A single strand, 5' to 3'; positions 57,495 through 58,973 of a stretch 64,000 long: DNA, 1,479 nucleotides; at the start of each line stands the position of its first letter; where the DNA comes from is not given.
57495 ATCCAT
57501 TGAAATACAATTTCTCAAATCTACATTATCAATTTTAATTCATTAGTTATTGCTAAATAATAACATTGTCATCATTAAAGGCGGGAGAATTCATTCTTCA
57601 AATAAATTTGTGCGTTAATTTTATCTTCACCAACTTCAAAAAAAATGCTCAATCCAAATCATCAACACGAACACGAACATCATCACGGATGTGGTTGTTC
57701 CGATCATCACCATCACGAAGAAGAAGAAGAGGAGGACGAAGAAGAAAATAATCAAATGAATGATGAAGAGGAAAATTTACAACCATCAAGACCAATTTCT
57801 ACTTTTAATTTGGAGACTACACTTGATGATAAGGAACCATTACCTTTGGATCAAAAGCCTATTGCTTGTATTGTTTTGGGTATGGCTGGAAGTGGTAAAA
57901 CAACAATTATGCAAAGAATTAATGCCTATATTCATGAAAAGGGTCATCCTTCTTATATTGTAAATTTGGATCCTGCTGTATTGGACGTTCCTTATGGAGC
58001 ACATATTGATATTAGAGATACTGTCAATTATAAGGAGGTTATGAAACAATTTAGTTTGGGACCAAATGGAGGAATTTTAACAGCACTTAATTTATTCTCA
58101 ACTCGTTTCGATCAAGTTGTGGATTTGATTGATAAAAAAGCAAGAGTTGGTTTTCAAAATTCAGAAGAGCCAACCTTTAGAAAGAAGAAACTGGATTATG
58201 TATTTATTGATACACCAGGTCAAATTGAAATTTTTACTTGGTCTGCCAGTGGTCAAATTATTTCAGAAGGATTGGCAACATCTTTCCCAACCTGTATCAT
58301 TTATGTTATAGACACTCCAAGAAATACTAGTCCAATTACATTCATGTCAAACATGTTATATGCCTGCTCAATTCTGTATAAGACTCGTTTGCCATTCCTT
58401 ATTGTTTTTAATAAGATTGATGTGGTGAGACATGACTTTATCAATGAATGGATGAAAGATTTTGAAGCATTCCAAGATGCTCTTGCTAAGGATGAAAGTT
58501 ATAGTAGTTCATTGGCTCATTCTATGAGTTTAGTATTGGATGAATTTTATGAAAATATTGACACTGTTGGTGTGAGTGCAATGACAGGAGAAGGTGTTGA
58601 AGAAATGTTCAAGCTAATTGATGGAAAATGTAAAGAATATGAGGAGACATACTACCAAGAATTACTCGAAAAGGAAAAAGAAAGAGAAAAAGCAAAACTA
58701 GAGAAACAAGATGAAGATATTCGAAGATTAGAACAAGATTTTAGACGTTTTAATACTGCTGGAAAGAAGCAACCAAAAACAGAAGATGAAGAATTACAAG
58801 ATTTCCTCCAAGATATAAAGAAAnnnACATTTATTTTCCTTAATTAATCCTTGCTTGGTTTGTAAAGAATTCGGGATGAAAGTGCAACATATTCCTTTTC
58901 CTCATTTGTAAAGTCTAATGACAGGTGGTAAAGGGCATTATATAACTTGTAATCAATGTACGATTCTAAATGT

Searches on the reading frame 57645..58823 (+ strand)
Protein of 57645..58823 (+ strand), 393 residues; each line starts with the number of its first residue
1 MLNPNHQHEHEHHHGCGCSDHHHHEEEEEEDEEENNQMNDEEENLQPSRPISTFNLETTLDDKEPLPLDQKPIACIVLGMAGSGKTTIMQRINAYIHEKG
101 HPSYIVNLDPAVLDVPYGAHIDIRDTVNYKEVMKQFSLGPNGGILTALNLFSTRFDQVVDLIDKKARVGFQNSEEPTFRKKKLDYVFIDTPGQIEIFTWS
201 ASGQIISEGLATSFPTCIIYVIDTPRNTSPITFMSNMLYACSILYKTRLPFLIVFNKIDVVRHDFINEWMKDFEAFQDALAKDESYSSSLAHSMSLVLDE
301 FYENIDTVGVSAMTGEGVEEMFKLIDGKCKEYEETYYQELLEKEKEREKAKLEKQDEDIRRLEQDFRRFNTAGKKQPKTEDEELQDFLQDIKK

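Call 20: search_protein_families(library=pfam, proteins=[window:57645-58823:+], max_evalue=0.01)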
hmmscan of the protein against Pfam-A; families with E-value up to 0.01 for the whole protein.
window:57645-58823:+ (393 aa): 16 families
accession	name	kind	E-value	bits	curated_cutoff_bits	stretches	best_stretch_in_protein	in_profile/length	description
PF03029.23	ATP_bind_1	-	1.2e-77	261.3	27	1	77-328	1-237/240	Conserved hypothetical ATP binding protein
PF00009.33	GTP_EFTU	-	1.8e-09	37.9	26.5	1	172-327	58-184/188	Elongation factor Tu GTP binding domain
PF02421.24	FeoB_N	-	6.9e-05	22.9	27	1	175-265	39-122/156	Ferrous iron transport protein B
PF00448.28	SRP54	-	0.00012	22.3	22.7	0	75-109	4-38/196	SRP54-type protein, GTPase domain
PF00025.27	Arf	-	0.00013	21.9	22.3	0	68-102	10-44/174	ADP-ribosylation factor family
PF02492.25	cobW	-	0.00041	20.4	20.7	0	75-94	3-22/180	CobW/HypB/UreG, nucleotide-binding domain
PF01926.29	MMR_HSR1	-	0.00059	20.4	21.9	0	179-257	42-113/113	50S ribosome-binding GTPase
PF25199.1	nSTAND_NTPase5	-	0.00069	19.9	34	1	69-100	38-70/145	Novel STAND NTPase 5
PF03308.22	MeaB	-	0.0008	18.9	23.1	0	77-111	38-72/273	Methylmalonyl Co-A mutase-associated GTPase MeaB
PF13604.12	AAA_30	-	0.0011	19.1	27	1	74-101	20-47/191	AAA domain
PF00931.28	NB-ARC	-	0.0011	18.7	23.5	1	76-100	22-46/248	NB-ARC domain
PF13191.12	AAA_16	-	0.0012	19.8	32.6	0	74-119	26-68/167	AAA ATPase domain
PF00503.26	G-alpha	-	0.0037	16.9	48.8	0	70-100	19-48/333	G-protein alpha subunit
PF06414.18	Zeta_toxin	-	0.0049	16.8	22.3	1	59-98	4-42/199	Zeta toxin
PF03193.22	RsgA_GTPase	-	0.0052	17.1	30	0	244-277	49-83/174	RsgA GTPase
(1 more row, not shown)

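Call 47: search_protein_families(library=pfam, proteins=[P0011, P0012], max_evalue=0.01)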
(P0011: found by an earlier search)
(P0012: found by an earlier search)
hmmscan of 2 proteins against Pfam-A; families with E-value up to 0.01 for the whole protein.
P0011 (905 aa): 2 families
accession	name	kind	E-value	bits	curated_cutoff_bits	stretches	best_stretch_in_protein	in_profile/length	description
PF00307.36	CH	-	1.9e-07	31.7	26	1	513-604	4-93/109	Calponin homology (CH) domain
PF19220.6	Rod_CreS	-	0.0082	15.7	100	0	327-441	28-142/359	Crescentin, rod domain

P0012 (2473 aa): 2 families
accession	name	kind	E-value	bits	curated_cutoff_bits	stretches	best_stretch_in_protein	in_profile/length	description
PF00307.36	CH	-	1.9e-28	99.3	26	3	1997-2093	6-104/109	Calponin homology (CH) domain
PF11971.13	CAMSAP_CH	-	9.1e-13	48.4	27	1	2011-2078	13-81/85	CAMSAP CH domain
